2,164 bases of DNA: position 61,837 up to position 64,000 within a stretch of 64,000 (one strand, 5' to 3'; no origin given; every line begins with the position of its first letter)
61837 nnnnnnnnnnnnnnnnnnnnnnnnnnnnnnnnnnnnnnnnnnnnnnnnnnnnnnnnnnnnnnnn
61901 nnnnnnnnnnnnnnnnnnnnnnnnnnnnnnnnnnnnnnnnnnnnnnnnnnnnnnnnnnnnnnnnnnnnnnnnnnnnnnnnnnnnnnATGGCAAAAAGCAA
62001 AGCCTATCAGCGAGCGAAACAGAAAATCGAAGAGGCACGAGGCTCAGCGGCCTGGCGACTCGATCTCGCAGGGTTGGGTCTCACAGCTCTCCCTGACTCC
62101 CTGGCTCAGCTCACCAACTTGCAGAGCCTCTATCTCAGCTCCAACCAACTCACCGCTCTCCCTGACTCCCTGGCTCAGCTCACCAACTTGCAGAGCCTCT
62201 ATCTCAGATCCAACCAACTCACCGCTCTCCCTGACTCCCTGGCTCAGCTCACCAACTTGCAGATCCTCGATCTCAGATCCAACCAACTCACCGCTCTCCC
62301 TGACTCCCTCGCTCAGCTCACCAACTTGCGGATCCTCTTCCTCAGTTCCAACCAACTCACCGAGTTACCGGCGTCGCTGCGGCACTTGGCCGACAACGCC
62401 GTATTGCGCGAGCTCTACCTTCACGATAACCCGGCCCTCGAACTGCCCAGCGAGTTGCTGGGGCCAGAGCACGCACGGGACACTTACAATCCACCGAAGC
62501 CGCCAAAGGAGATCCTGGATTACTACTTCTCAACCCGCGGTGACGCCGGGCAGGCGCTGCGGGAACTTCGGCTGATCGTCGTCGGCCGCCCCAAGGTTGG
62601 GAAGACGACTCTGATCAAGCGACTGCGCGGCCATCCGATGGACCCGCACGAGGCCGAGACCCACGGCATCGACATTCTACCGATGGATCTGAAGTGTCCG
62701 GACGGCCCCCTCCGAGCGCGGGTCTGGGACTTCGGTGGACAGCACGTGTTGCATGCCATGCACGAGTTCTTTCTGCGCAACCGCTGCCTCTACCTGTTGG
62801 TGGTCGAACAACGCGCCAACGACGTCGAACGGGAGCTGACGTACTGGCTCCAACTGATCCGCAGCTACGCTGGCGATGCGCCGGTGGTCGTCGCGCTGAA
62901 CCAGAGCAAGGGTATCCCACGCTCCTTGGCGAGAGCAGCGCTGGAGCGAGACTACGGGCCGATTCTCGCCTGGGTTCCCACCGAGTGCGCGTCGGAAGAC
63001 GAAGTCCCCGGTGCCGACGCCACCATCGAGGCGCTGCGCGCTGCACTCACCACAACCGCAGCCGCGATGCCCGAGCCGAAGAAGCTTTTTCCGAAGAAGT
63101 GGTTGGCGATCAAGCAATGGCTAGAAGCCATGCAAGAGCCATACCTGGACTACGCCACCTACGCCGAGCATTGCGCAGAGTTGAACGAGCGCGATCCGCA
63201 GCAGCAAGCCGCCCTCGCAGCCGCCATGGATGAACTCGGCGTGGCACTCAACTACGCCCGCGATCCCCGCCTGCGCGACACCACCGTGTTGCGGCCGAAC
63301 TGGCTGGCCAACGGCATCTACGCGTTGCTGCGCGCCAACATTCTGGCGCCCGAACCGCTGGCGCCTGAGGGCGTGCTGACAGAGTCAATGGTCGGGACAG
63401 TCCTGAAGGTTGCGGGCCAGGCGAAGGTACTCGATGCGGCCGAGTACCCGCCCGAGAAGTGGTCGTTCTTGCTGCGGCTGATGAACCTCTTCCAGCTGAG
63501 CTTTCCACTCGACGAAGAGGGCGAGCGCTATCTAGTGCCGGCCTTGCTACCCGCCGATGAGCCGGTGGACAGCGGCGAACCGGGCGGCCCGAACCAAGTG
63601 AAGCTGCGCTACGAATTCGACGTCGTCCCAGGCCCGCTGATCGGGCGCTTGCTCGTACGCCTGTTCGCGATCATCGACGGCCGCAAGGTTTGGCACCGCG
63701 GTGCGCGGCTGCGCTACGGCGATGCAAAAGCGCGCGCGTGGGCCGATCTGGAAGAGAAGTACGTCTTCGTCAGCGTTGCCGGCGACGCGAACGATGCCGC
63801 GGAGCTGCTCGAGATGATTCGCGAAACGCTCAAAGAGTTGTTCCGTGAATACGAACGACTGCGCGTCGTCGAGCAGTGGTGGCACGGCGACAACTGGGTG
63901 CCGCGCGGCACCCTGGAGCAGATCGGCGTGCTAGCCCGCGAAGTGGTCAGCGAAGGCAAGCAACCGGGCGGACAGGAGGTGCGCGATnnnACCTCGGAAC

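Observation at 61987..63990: Bacterial ROCO (LRR-Roc-COR) GTPase immediately downstream of TA modules and repeat scars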

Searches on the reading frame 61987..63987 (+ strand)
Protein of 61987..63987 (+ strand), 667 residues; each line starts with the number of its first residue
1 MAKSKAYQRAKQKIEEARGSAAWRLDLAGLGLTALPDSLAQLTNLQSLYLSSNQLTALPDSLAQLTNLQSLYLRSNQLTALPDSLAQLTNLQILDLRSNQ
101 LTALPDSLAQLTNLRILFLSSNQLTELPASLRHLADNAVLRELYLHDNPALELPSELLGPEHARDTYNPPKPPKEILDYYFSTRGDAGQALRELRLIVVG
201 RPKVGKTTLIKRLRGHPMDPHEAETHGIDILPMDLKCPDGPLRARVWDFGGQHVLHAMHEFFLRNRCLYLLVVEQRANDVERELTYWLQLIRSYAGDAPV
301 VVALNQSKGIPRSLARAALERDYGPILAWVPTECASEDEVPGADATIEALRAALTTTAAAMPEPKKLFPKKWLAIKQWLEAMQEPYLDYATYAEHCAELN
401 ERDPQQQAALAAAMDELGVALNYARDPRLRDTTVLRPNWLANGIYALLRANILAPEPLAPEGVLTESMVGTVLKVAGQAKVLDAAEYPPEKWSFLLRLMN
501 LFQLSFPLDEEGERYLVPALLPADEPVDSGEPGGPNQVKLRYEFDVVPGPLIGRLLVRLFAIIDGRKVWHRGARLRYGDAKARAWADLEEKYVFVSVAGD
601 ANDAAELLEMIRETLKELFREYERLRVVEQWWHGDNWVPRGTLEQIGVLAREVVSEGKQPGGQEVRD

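Call 3: search_protein_families(library=pfam, proteins=[window:61987-63987:+], max_evalue=1)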
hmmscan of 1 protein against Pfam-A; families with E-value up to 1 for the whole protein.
window:61987-63987:+ (667 aa): 23 families
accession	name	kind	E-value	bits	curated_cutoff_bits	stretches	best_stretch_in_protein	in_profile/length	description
PF16095.11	COR-A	-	4.6e-27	95.1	35.3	1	369-521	1-143/143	C-terminal of Roc, COR-A domain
PF13855.12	LRR_8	-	1.3e-24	86.1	27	3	66-124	1-61/61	Leucine rich repeat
PF08477.19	Roc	-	1.3e-21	77.4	27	1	195-306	1-117/119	Ras of Complex, Roc, domain of DAPkinase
PF12799.13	LRR_4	-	9.4e-18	64.3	27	3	66-105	1-40/44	Leucine Rich repeats (2 copies)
PF25497.1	COR-B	-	2.8e-13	50.3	27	1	536-630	2-95/145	C-terminal of Roc, COR-B domain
PF23598.1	LRR_14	-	4.1e-12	46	40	2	71-143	52-122/353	Leucine-rich repeat region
PF00560.39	LRR_1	-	2e-11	42.1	20.6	4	44-65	1-23/23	Leucine Rich Repeat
PF00071.28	Ras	-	4.7e-08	33.2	21.6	1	195-303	1-110/162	Ras family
PF00025.27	Arf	-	3.3e-05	23.9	22.3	1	190-305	11-123/174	ADP-ribosylation factor family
PF01926.29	MMR_HSR1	-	8.7e-05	23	21.9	1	196-305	2-112/113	50S ribosome-binding GTPase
PF23211.1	LRR_LRWD1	-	0.0011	19.2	28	1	65-153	20-101/190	Leucine-rich repeat and WD repeat-containing protein 1, LRR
PF14580.12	LRR_9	-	0.0025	17.9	30.5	2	37-105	58-129/175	Leucine-rich repeat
PF13516.12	LRR_6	-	0.0029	18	23.4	0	88-102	2-16/24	Leucine Rich repeat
PF17126.11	RsmF_methylt_CI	-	0.017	15.6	27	0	69-94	12-37/61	RsmF rRNA methyltransferase first C-terminal domain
PF02421.24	FeoB_N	-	0.031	14.2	27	1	196-306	3-114/156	Ferrous iron transport protein B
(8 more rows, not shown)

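Call 4: search_protein_families(library=ncbifam, proteins=[window:61987-63987:+], max_evalue=1)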
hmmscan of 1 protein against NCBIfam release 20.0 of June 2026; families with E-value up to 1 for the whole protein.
window:61987-63987:+ (667 aa): 19 families
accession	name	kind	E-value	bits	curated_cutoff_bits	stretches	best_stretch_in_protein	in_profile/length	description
NF041381.1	XopAC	subfamily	1.3e-26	93.3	450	1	9-155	53-201/451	XopAC/AvrAC family type III secretion system effector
NF047464.1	FibnectbindLIC11051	equivalog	4.5e-19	68.4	1000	1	25-151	539-663/685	LIC_11051 family fibronectin-binding protein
NF041351.1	XopL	equivalog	6.7e-19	68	500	2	24-87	78-142/497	type III secretion system leucine-rich repeat domain-containing effector XopL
NF041400.1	XopAE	equivalog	1.3e-16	60.6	600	2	30-111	124-207/478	type III secretion system effector XopAE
NF011897.0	PRK15370.1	equivalog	2.6e-12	45.4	1113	1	12-152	170-297/755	SPI-1 type III secretion system effector E3 ubiquitin transferase SlrP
NF033189.1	internalin_A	exception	5.2e-09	35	1600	1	38-128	223-310/799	class 1 internalin InlA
TIGR00231.1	small_GTP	domain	1.6e-08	34.5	42.5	1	193-306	3-121/164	GTP-binding protein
NF011917.0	PRK15387.1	equivalog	2.1e-07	29.3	1243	1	13-156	194-323/788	type III secretion system effector E3 ubiquitin transferase SspH2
NF033190.2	inl_like_NEAT_1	exception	4.9e-07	28.4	1275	1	39-128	281-367/754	NEAT domain-containing leucine-rich repeat protein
NF033188.1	internalin_H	exception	3e-06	26.2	1050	1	38-125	137-243/548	InlH/InlC2 family class 1 internalin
NF033187.0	internalin_J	exception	0.00044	18.6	1700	1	39-130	111-196/846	class 1 internalin InlJ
TIGR03596.1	GTPase_YlqF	equivalog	0.019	14.3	208.2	1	186-215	111-140/276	ribosome biogenesis GTPase YlqF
NF003255.0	PRK04213.1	equivalog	0.022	14.1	164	1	192-218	8-34/204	GTP-binding protein EngB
NF049994.1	slr1306_fam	domain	0.05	12.2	490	1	192-225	107-140/470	slr1306 family protein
NF007071.0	PRK09518.1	equivalog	0.08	11.4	953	1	174-216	251-294/706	bifunctional cytidylate kinase/GTPase Der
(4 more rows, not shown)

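Call 5: search_protein_families(library=padloc, proteins=[window:61987-63987:+], max_evalue=1)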
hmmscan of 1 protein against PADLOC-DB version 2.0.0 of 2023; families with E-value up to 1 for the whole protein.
window:61987-63987:+ (667 aa): 0 families
